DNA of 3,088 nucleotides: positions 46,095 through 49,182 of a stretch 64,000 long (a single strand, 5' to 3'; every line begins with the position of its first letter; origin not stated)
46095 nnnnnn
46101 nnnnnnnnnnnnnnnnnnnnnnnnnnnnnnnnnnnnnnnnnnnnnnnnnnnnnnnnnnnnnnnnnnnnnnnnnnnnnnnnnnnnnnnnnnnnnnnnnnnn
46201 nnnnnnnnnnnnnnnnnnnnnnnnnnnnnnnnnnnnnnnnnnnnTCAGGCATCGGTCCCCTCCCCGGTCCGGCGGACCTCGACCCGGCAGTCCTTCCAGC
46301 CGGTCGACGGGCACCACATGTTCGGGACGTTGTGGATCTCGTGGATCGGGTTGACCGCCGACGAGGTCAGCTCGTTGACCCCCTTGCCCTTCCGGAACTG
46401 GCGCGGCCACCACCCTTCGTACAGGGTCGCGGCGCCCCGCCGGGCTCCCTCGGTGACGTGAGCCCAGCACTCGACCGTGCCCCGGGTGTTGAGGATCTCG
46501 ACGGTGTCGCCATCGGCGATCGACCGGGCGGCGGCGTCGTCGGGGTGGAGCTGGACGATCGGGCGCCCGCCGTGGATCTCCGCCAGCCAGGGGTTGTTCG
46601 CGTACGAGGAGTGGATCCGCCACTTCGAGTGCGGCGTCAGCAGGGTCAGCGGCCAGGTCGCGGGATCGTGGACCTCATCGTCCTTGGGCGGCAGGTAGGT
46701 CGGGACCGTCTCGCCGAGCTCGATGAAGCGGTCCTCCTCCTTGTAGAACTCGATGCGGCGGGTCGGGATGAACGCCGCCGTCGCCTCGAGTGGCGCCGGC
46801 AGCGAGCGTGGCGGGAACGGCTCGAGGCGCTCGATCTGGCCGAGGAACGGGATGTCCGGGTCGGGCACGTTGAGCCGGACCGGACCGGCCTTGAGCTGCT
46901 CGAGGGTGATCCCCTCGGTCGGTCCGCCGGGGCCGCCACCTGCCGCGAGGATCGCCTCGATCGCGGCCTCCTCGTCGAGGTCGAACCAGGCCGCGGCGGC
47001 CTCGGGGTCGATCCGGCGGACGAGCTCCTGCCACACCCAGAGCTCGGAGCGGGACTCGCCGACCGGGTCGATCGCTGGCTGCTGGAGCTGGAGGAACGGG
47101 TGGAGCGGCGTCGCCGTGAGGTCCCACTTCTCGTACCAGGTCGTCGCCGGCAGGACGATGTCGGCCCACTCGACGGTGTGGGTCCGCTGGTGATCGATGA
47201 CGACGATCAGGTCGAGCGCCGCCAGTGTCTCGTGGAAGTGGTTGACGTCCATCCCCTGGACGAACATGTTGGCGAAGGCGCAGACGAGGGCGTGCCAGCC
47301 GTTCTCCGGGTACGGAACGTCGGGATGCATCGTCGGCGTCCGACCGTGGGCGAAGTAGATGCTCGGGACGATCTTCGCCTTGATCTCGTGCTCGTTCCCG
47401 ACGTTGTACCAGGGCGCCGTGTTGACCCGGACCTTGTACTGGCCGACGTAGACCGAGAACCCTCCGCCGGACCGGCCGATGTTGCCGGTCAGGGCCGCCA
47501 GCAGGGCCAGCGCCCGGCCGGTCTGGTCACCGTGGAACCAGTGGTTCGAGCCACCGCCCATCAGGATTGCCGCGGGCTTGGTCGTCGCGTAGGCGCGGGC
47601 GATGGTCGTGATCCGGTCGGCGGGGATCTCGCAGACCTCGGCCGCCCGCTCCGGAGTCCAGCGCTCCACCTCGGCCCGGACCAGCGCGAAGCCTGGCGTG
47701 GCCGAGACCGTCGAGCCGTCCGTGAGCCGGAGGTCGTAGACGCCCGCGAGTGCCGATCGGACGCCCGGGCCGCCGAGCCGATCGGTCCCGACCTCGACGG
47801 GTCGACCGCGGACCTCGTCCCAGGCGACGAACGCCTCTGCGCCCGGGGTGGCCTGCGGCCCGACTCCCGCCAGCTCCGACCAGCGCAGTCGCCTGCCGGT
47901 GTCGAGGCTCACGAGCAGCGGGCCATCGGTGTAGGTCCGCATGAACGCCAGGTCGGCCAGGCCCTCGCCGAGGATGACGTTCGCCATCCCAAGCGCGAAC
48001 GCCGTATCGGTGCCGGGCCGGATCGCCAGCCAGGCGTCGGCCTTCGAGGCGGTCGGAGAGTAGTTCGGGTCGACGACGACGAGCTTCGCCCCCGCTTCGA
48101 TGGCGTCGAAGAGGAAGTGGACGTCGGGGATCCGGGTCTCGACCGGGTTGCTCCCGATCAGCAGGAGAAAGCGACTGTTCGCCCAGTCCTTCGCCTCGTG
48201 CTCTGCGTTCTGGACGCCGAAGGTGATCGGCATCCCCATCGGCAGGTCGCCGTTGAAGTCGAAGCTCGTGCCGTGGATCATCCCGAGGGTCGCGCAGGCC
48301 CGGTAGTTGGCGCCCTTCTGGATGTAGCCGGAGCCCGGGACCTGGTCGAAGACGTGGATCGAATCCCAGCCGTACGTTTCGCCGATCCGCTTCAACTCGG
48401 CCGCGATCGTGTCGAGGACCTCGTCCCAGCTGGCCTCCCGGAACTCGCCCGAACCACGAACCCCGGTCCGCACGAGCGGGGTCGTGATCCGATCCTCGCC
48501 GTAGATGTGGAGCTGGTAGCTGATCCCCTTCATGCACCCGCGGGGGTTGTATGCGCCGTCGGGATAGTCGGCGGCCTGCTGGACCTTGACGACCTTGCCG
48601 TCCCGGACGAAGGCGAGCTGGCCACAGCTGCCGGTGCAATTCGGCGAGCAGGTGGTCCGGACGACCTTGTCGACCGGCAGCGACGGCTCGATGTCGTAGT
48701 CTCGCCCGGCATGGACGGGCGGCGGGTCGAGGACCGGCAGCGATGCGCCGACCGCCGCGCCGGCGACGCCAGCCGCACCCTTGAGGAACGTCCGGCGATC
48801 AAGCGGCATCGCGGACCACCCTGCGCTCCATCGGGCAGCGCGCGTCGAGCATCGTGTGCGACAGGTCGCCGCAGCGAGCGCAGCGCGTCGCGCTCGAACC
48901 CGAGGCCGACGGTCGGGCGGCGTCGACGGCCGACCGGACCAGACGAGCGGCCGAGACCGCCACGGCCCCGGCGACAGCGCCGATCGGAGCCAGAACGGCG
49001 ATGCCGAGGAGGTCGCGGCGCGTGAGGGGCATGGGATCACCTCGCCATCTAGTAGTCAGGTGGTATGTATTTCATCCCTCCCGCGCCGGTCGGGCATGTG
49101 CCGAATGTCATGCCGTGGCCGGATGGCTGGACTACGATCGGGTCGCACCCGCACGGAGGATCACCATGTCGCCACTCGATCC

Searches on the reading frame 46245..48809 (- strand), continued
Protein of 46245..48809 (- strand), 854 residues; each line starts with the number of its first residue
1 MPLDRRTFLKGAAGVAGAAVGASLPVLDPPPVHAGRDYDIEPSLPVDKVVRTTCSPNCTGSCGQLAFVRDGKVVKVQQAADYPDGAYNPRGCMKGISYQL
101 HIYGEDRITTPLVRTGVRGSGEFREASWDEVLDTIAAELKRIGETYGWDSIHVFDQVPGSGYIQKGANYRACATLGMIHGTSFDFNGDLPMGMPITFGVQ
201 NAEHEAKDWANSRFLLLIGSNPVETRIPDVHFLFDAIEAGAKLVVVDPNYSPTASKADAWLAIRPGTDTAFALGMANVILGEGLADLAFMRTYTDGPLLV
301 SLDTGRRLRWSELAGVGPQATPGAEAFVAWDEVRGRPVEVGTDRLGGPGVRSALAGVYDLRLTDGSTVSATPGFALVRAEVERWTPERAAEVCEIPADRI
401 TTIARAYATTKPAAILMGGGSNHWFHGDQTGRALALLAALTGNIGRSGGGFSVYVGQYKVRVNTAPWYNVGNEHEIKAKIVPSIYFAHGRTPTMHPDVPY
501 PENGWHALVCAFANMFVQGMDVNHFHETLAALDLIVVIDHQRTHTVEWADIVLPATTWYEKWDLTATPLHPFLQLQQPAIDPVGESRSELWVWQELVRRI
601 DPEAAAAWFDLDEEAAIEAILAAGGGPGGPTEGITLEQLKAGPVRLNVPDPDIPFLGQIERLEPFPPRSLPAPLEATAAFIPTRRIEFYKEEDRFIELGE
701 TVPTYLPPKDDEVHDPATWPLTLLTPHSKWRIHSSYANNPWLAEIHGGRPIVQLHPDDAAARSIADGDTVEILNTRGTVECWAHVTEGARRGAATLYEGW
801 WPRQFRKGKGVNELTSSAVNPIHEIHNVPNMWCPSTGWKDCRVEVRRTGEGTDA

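Call 77: find_homologous_proteins(query=L081:5947-8547:+, max_evalue=1e-30)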
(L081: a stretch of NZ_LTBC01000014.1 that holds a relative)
Query L081:5947-8547:+ (866 aa): 1423 proteins with E <= 1e-30 among 8000 candidates; the best 120 are listed.
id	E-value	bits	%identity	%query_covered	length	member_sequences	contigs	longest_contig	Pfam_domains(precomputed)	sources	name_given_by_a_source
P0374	0.0e+0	2024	100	99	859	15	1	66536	PF00384.28,PF01568.28,PF04879.22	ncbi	ncbi:molybdopterin-dependent oxidoreductase [Neomoorella mulderi]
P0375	0.0e+0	1768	86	99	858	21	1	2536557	PF00384.28,PF01568.28,PF04879.22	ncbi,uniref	ncbi:Perchlorate reductase subunit alpha [Moorella thermoacetica]|uniref:molybdopterin-dependent oxi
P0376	0.0e+0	1714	84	98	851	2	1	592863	PF10518.15,PF00384.28,PF01568.28,PF04879.22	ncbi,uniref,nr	ncbi:molybdopterin-dependent oxidoreductase [Thermanaeromonas sp. C210]|uniref:molybdopterin-depende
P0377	0.0e+0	1668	81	98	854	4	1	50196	PF00384.28,PF01568.28,PF04879.22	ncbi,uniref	ncbi:molybdopterin-dependent oxidoreductase [Moorella naiadis]|uniref:molybdopterin-dependent oxidor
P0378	0.0e+0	1653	82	98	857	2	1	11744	PF00384.28,PF01568.28,PF04879.22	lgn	-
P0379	0.0e+0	1646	81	98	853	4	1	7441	PF00384.28,PF01568.28,PF04879.22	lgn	-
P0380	0.0e+0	1636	79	98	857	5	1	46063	PF00384.28,PF01568.28,PF04879.22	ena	-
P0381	0.0e+0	1547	75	98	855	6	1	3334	PF00384.28,PF01568.28,PF04879.22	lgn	-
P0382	0.0e+0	1528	76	93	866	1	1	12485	PF00384.28,PF01568.28,PF04879.22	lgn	-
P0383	0.0e+0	1519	73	100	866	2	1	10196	PF00384.28,PF01568.28,PF04879.22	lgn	-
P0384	0.0e+0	1519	74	98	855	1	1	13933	PF00384.28,PF01568.28,PF04879.22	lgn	-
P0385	0.0e+0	1518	74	98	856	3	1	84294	PF10518.15,PF00384.28,PF01568.28,PF04879.22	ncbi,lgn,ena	-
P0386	0.0e+0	1513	72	99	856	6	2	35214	PF00384.28,PF01568.28,PF04879.22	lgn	-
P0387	0.0e+0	1504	73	98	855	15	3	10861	PF00384.28,PF01568.28,PF04879.22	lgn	-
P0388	0.0e+0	1498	74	98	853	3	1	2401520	PF00384.28,PF01568.28,PF04879.22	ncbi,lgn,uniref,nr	ncbi:molybdopterin-dependent oxidoreductase [Carboxydothermus hydrogenoformans]|uniref:Probable resp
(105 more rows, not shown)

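Call 83: search_protein_families(library=pfam, proteins=[L094:10432-11106:+, L081:11056-11739:+, L096:4606-5952:+], max_evalue=0.01)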
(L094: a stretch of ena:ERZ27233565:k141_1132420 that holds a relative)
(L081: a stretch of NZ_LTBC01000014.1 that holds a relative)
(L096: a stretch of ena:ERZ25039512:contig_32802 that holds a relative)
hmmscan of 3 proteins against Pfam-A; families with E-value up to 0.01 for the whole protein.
L094:10432-11106:+ (224 aa): 1 family
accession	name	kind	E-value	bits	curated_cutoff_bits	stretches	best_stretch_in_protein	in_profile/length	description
PF02613.20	Nitrate_red_del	-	7.7e-27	94.4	22.2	1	63-197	8-135/136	Nitrate reductase delta subunit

L081:11056-11739:+ (227 aa): 0 families

L096:4606-5952:+ (448 aa): 5 families
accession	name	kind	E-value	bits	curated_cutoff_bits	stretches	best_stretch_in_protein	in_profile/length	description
PF13447.11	Multi-haem_cyto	-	2.7e-27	96.1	21.9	1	177-338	96-259/269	Seven times multi-haem cytochrome CxxCH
PF14522.11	Cytochrome_C7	-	2.1e-10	40.7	24.8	1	30-101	6-66/67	Cytochrome c7 and related cytochrome c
PF09699.15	Paired_CXXCH_1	-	1.5e-07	31.4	20.6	0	176-203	6-36/41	Doubled CXXCH motif (Paired_CXXCH_1)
PF13435.11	Cytochrome_C554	-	6.6e-07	30.6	20.8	1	198-259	1-61/84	Cytochrome c554 and c-prime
PF14537.11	Cytochrom_c3_2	-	2e-06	28.6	25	1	96-203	8-78/79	Cytochrome c3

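Call 102: predict_structure(alignment_id=A3)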
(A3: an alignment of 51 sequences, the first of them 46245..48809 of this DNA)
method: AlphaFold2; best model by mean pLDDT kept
length: 854 residues; sequences in the alignment: 51
mean_pLDDT: 81.7   pTM: 0.85
mean pLDDT of the five models: 81.7, 80.6, 76.6, 74.6, 72.8
residues with pLDDT >= 90: 390; 70-90: 274; 50-70: 114; < 50: 76
segments of 3 or more residues with pLDDT < 50: 1-7, 9-39, 188-204, 420-422, 454-458, 828-831, 851-854
pLDDT, mean of each block of 10 residues (from residue 1): 40 36 32 40 83 70 84 86 80 61 89 95 97 98 98 73 88 93 56 42 61 89 74 90 93 90 91 98 96 94 96 85 84 92 76 96 96 98 98 97 98 77 69 91 87 50 83 88 81 78 94 67 84 94 88 92 79 90 94 97 93 91 86 93 85 75 74 63 86 89 89 86 76 56 73 96 96 93 94 85 83 80 57 58 86 43
secondary structure, 60 per line:
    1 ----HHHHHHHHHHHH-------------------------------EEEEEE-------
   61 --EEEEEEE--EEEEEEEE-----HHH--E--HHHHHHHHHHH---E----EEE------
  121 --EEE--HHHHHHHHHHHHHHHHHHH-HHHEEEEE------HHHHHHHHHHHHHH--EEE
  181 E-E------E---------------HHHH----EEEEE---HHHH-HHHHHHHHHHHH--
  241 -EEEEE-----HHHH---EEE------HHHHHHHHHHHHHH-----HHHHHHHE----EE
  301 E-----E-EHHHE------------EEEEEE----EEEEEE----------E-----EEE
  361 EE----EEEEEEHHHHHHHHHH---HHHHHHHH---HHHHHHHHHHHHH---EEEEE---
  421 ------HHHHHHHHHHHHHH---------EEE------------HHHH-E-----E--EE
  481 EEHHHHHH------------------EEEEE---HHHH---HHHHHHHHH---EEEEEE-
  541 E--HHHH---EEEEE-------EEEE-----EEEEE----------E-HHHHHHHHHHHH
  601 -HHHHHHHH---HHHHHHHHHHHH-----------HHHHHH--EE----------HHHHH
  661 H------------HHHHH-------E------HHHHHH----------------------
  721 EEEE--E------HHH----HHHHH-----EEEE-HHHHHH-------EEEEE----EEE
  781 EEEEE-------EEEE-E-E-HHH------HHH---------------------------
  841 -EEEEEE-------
elements in order (helices of 4 or more, strands of 3 or more residues): H5-16 E48-53 E63-69 E72-79 H93-103 E112-114 E123-125 H128-146 E151-155 H162-175 E178-181 H206-209 E214-218 H222-225 H227-238 E242-246 H252-255 E259-261 H268-281 H287-293 E299-301 E326-331 E336-341 E358-362 E367-372 H373-382 H386-393 H397-409 E413-417 H427-440 E450-452 H465-468 E479-482 H483-488 E507-511 H515-518 H522-530 E534-539 H544-547 E551-555 E563-566 E572-576 H589-600 H602-609 H613-624 H636-641 H656-661 H674-678 H693-698 E721-724 H741-745 E751-754 H756-761 E769-773 E778-785 E793-796 E842-847

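Call 106: fold_search(model_id=the predicted structure, library=pdb)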
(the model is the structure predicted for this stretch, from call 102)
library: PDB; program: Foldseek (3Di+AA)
matches with E <= 10: 1054; with E <= 0.001: 178
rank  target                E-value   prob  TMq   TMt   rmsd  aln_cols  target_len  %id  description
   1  5ch7_C                5.2e-63  1.00  0.83  0.79   4.4       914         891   28  Crystal structure of the perchlorate reductase PcrAB - Phe164 gate switch intermediate - from Azospira suillum PS (released 2016-03-09)
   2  5e7o_A                5.8e-63  1.00  0.82  0.78   4.8       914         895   29  Crystal structure of the perchlorate reductase PcrAB mutant W461E of PcrA from Azospira suillum PS (released 2016-03-09)
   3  4ydd_A                6.8e-63  1.00  0.82  0.79   4.5       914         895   29  Crystal structure of the perchlorate reductase PcrAB from Azospira suillum PS (released 2016-03-09)
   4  4ydd_C                6.8e-63  1.00  0.82  0.78   4.7       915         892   29  Crystal structure of the perchlorate reductase PcrAB from Azospira suillum PS (released 2016-03-09)
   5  5ch7_A                1.4e-62  1.00  0.82  0.78   4.7       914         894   29  Crystal structure of the perchlorate reductase PcrAB - Phe164 gate switch intermediate - from Azospira suillum PS (released 2016-03-09)
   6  2ivf_A                9.1e-54  1.00  0.78  0.73   4.8       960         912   23  Ethylbenzene dehydrogenase from Aromatoleum aromaticum (released 2006-09-14)
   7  7b04_K                8.1e-50  1.00  0.81  0.63   6.9      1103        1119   19  Structure of Nitrite oxidoreductase (Nxr) from the anammox bacterium Kuenenia stuttgartiensis. (released 2021-07-14)
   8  7b04_B                8.5e-50  1.00  0.80  0.62   7.2      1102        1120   20  Structure of Nitrite oxidoreductase (Nxr) from the anammox bacterium Kuenenia stuttgartiensis. (released 2021-07-14)
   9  7b04_H                1.7e-49  1.00  0.80  0.62   7.0      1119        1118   19  Structure of Nitrite oxidoreductase (Nxr) from the anammox bacterium Kuenenia stuttgartiensis. (released 2021-07-14)
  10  7b04_N                1.1e-48  1.00  0.80  0.62   7.1      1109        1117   19  Structure of Nitrite oxidoreductase (Nxr) from the anammox bacterium Kuenenia stuttgartiensis. (released 2021-07-14)
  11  7b04_Q                1.1e-48  1.00  0.79  0.61   7.1      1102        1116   19  Structure of Nitrite oxidoreductase (Nxr) from the anammox bacterium Kuenenia stuttgartiensis. (released 2021-07-14)
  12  1r27_A                3.3e-48  1.00  0.78  0.55   8.1      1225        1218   21  Crystal Structure of NarGH complex (released 2004-02-17)
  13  1q16_A                4.6e-48  1.00  0.79  0.55   8.0      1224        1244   21  Crystal structure of Nitrate Reductase A, NarGHI, from Escherichia coli (released 2003-10-07)
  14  1siw_A                1.5e-47  1.00  0.77  0.54   8.4      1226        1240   21  Crystal structure of the apomolybdo-NarGHI (released 2004-06-08)
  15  3ir5_A                3.8e-47  1.00  0.76  0.53   9.3      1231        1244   21  Crystal structure of NarGHI mutant NarG-H49C (released 2010-01-05)
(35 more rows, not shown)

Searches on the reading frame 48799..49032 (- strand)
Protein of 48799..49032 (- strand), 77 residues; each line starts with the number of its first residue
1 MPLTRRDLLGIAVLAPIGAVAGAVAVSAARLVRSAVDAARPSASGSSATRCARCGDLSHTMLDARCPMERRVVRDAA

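Call 3: search_protein_families(library=pfam, proteins=[window:48799-49032:-], max_evalue=0.01)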
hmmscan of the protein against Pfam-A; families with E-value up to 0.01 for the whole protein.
window:48799-49032:- (77 aa): 1 family
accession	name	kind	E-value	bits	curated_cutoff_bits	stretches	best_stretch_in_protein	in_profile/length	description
PF15288.11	zf-CCHC_6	-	0.0095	16.2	22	0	50-69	3-22/42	Zinc knuckle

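Call 4: search_protein_families(library=ncbifam, proteins=[window:48799-49032:-], max_evalue=0.01)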
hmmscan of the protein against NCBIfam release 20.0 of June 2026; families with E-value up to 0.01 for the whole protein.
window:48799-49032:- (77 aa): 0 families

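Call 51: search_solved_structures(query=window:48799-49032:-, max_evalue=10)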
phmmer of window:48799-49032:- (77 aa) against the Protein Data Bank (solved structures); distinct sequences matched with E-value up to 10: 6.
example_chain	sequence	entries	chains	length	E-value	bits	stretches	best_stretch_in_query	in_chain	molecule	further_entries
2cqf_A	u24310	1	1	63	0.07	17.1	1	43-69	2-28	RNA-binding protein LIN-28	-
7ktr_F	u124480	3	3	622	0.62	14.1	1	19-58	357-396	TAF6-like RNA polymerase II p300/CBP-associated factor-associated factor 65 kDa subunit 6L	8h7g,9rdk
2ec7_A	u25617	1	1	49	2.5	12.2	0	48-69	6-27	Gag polyprotein (Pr55Gag)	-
2l4l_A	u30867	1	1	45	3.3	11.8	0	49-70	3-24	HIV-1 nucleocapsid protein NCp7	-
2li8_A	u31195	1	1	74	3.6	11.7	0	46-69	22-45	Protein lin-28 homolog A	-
1bj6_A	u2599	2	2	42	4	11.6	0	50-70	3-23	NUCLEOCAPSID PROTEIN 7 | GAG POLYPROTEIN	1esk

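Call 75: find_homologous_proteins(query=A1, max_evalue=0.001)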
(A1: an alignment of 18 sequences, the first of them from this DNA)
Query A1 (18 sequences) (77 aa, profile of the alignment): 103 proteins with E <= 0.001 among 8000 candidates.
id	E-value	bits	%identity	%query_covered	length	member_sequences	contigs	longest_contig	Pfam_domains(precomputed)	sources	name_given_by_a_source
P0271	8.0e-23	98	55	95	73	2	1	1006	-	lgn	-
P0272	2.3e-22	97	56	95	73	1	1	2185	-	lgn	-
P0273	2.5e-22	96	100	100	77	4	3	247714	-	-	-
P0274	4.0e-22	96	54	92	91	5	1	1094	-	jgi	jgi:hypothetical protein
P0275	4.9e-22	96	58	95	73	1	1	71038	-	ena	-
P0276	7.6e-22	95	58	56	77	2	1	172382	-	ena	-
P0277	1.4e-21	94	53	95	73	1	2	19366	-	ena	-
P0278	1.6e-21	94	63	56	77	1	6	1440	-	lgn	-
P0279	1.6e-21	94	49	95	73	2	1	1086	-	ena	-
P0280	1.9e-21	94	52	95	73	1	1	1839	-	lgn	-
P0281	2.4e-21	93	55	95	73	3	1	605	-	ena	-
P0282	2.5e-21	93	53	95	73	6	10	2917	-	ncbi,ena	-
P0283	2.8e-21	93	55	95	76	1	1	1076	-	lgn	-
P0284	3.1e-21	93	55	95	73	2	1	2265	-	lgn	-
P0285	5.7e-21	92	52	95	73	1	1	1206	-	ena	-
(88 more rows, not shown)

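Call 88: predict_structure(alignment_id=A2)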
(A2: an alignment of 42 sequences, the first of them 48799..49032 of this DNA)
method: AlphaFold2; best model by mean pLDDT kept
length: 77 residues; sequences in the alignment: 42
mean_pLDDT: 77.5   pTM: 0.32
mean pLDDT of the five models: 77.5, 76.3, 76.2, 73.3, 69.4
residues with pLDDT >= 90: 0; 70-90: 59; 50-70: 18; < 50: 0
segments of 3 or more residues with pLDDT < 50: none
pLDDT, mean of each block of 10 residues (from residue 1): 83 78 84 79 64 82 81 65
secondary structure, 60 per line:
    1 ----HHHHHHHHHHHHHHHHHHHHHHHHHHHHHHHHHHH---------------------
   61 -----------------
elements in order: H5-39

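Call 91: fold_search(model_id=the predicted structure, library=pdb)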
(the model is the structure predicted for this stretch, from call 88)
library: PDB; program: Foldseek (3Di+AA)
matches with E <= 10: 12; with E <= 0.001: 0
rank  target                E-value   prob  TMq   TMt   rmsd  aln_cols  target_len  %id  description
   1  3phd_C                4.3e+00  0.04  0.14  0.13   5.0        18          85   28  Crystal structure of human HDAC6 in complex with ubiquitin (released 2011-02-23)
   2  7zyu_A                4.3e+00  0.03  0.14  0.10   5.0        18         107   28  HDAC6 ZnF domain inhibitor - DARPin (Designed Ankyrin repeat protein) F10 (released 2022-06-01)
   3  3phd_D                5.1e+00  0.03  0.12  0.11   4.7        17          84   29  Crystal structure of human HDAC6 in complex with ubiquitin (released 2011-02-23)
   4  3phd_B                5.9e+00  0.03  0.14  0.11   5.0        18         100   28  Crystal structure of human HDAC6 in complex with ubiquitin (released 2011-02-23)
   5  3phd_A                6.8e+00  0.02  0.12  0.10   4.8        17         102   29  Crystal structure of human HDAC6 in complex with ubiquitin (released 2011-02-23)
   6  6cec                  7.3e+00  0.03  0.14  0.11   5.1        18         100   28  Crystal structure of fragment 3-(3-Methoxy-2-quinoxalinyl)propanoic acid bound in the ubiquitin binding pocket of the HD (released 2018-02-28)
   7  5wpb                  7.3e+00  0.03  0.14  0.11   5.1        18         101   28  Crystal structure of fragment 3-(3-(pyridin-2-ylmethoxy)quinoxalin-2-yl)propanoic acid bound in the ubiquitin binding po (released 2017-08-23)
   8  5wbn                  7.3e+00  0.03  0.14  0.11   4.9        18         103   28  Crystal structure of fragment 3-(3-Benzyl-2-oxo-2H-[1,2,4]triazino[2,3-c]quinazolin-6-yl)propanoic acid bound in the ubi (released 2017-08-02)
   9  5kh3                  7.9e+00  0.02  0.14  0.11   5.0        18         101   28  Crystal structure of fragment (3-(5-Chloro-1,3-benzothiazol-2-yl)propanoic acid) bound in the ubiquitin binding pocket o (released 2016-07-27)
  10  3gv4_A                8.5e+00  0.02  0.12  0.10   4.9        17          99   29  Crystal structure of human HDAC6 zinc finger domain and ubiquitin C-terminal peptide RLRGG (released 2009-04-28)
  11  7unr_n                9.2e+00  0.04  0.22  0.17   6.6        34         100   18  Pseudomonas aeruginosa 70S ribosome initiation complex bound to compact IF2-GDP (composite structure I-A) (released 2022-06-22)
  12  9qf6_Bd               9.2e+00  0.01  0.13  0.16   6.7        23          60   30  Structure of P. furiosus 70S ribosome in RsmB deleted strain (released 2025-11-05)
